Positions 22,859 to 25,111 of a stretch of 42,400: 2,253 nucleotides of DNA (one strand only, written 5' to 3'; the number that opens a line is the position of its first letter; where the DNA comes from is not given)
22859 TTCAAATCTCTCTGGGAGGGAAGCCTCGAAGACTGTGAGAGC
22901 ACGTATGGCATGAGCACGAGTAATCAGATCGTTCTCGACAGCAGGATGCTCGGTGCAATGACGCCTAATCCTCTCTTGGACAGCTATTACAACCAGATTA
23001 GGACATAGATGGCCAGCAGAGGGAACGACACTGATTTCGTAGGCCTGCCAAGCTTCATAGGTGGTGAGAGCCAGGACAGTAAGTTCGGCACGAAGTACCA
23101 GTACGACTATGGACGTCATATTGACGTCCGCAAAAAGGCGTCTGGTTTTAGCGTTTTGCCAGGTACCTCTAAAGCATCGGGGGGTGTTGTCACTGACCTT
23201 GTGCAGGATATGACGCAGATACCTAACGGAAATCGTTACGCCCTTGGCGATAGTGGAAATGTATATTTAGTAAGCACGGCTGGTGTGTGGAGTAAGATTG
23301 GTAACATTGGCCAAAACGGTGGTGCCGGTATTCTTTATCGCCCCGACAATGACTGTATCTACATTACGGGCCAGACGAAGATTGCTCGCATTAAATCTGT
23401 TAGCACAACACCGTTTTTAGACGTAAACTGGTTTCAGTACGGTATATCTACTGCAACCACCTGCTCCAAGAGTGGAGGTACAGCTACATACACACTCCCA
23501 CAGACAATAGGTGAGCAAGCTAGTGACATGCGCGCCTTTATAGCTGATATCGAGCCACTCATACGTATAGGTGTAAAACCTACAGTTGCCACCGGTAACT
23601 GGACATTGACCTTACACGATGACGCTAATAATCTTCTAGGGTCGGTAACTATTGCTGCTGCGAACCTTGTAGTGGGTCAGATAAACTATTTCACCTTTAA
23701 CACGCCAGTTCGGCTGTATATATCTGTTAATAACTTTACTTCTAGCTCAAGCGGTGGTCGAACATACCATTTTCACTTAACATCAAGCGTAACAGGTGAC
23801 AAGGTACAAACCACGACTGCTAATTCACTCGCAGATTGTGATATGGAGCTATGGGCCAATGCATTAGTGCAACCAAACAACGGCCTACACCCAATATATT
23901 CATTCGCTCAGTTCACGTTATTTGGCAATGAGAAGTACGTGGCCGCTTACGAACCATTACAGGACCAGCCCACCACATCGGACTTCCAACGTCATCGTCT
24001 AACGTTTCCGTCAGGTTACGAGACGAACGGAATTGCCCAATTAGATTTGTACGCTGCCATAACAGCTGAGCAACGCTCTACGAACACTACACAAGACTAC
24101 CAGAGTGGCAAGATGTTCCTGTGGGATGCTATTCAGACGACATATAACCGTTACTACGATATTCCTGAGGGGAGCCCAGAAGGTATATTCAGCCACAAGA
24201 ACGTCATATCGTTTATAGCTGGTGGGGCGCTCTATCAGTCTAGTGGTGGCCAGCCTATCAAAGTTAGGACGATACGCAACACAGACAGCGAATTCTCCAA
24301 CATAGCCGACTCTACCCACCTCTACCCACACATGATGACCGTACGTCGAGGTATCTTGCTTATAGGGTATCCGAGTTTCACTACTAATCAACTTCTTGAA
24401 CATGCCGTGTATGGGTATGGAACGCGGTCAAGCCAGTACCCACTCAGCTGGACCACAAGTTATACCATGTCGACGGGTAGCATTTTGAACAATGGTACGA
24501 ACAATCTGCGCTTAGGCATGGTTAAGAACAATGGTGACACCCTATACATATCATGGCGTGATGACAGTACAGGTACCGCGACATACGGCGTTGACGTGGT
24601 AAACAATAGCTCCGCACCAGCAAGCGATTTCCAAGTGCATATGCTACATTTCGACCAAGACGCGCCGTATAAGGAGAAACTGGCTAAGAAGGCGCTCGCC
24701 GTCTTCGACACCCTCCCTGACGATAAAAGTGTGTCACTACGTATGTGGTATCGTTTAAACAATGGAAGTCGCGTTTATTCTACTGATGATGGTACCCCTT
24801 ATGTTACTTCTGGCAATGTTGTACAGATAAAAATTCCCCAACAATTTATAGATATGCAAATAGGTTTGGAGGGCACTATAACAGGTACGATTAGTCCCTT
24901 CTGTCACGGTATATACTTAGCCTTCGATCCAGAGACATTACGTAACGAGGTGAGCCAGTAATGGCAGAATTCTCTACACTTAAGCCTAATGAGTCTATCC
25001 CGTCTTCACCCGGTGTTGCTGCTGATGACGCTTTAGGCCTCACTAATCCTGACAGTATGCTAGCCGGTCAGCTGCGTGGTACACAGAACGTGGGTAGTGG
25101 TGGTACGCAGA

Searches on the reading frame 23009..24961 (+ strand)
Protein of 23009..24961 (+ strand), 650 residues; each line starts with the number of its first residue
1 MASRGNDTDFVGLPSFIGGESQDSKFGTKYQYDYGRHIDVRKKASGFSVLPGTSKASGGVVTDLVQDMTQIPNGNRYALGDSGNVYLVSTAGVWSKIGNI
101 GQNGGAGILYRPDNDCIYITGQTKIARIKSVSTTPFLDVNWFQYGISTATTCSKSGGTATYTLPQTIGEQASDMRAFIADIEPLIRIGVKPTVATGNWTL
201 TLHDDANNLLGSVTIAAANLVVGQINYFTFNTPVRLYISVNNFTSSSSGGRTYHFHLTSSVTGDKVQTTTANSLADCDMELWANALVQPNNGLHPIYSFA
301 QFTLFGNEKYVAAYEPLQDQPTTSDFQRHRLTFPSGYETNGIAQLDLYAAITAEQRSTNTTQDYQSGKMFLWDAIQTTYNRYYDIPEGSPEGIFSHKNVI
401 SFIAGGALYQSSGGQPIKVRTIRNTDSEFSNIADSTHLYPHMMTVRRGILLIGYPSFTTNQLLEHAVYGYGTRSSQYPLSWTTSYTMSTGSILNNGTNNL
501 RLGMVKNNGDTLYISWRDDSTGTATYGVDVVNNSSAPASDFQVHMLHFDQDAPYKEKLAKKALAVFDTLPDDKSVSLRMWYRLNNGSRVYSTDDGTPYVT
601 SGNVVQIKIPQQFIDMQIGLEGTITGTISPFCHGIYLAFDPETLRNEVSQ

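Call 8: search_protein_families(library=pfam, proteins=[window:23009-24961:+], max_evalue=0.1)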
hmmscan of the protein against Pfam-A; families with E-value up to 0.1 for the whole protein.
window:23009-24961:+ (650 aa): 0 families

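Call 9: search_protein_families(library=phrogs, proteins=[window:23009-24961:+], max_evalue=0.01)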
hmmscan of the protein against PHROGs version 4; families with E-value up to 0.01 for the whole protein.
window:23009-24961:+ (650 aa): 0 families

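Call 12: search_dna_similar(query=window:23009-24961:+, collection=phages, mode=protein, max_rows=20)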
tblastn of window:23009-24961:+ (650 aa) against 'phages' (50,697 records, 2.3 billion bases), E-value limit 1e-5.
Records with a match: 2; places in all: 2; records where one place covers at least 80% of the query: 2.
Best place of each record, by identity: <60% 2.
By first word of the organism name: TM7 1; Caudoviricetes 1.
By host as written in the record: candidate division TM7 DolZOral124_TM7_55_12 1; - 1.
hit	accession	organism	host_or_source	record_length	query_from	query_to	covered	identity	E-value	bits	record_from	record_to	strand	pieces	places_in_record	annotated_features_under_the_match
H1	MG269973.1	TM7 phage DolZOral124_53_65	candidate division TM7 ...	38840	1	627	96%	31.3%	2e-81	286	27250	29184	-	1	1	hypothetical protein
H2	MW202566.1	Caudoviricetes sp.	Manatee Spring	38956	11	581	88%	29.5%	2e-53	204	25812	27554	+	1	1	hypothetical protein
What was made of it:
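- The only link is a weak one, 31% amino-acid identity of a neighbouring protein to a TM7 phage (call 12).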

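Call 22: get_annotated_region(hit=H1, flank=7000)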
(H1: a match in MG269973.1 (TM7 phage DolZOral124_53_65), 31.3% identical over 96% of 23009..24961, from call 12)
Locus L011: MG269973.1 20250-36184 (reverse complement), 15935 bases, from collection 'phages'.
description: TM7 phage DolZOral124_53_65, complete genome.
organism: TM7 phage DolZOral124_53_65 (NCBI taxid 2053587)
taxonomy: Viruses; Duplodnaviria; Heunggongvirae; Uroviricota; Caudoviricetes
host: candidate division TM7 DolZOral124_TM7_55_12; source: swab of the gingival sulcus of a bottlenose dolphin; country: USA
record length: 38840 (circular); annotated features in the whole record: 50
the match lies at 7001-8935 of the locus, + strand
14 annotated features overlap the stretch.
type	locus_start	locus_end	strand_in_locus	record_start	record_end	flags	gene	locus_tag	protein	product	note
CDS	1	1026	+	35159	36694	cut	-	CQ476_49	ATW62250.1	polysaccharide deacetylase domain protein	-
CDS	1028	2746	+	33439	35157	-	-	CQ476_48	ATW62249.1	pectate lyase superfamily domain protein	-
CDS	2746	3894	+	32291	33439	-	-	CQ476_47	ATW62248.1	tail fiber domain protein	-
CDS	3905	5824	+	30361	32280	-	-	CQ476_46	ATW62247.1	pectate lyase superfamily domain protein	-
CDS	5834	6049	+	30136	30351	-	-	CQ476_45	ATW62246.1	hypothetical protein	-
CDS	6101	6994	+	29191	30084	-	-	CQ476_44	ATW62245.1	hypothetical protein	-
CDS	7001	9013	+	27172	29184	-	-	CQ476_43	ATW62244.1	hypothetical protein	-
CDS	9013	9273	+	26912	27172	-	-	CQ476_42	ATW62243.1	hypothetical protein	-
CDS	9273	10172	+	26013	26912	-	-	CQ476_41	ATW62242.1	hypothetical protein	-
CDS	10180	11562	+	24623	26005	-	-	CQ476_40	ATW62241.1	hypothetical protein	-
CDS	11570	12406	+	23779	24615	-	-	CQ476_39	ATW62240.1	hypothetical protein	-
CDS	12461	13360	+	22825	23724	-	-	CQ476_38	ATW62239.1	hypothetical protein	-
CDS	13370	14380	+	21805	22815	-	-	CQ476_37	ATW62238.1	hypothetical protein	-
CDS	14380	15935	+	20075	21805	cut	-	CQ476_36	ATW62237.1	hypothetical protein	-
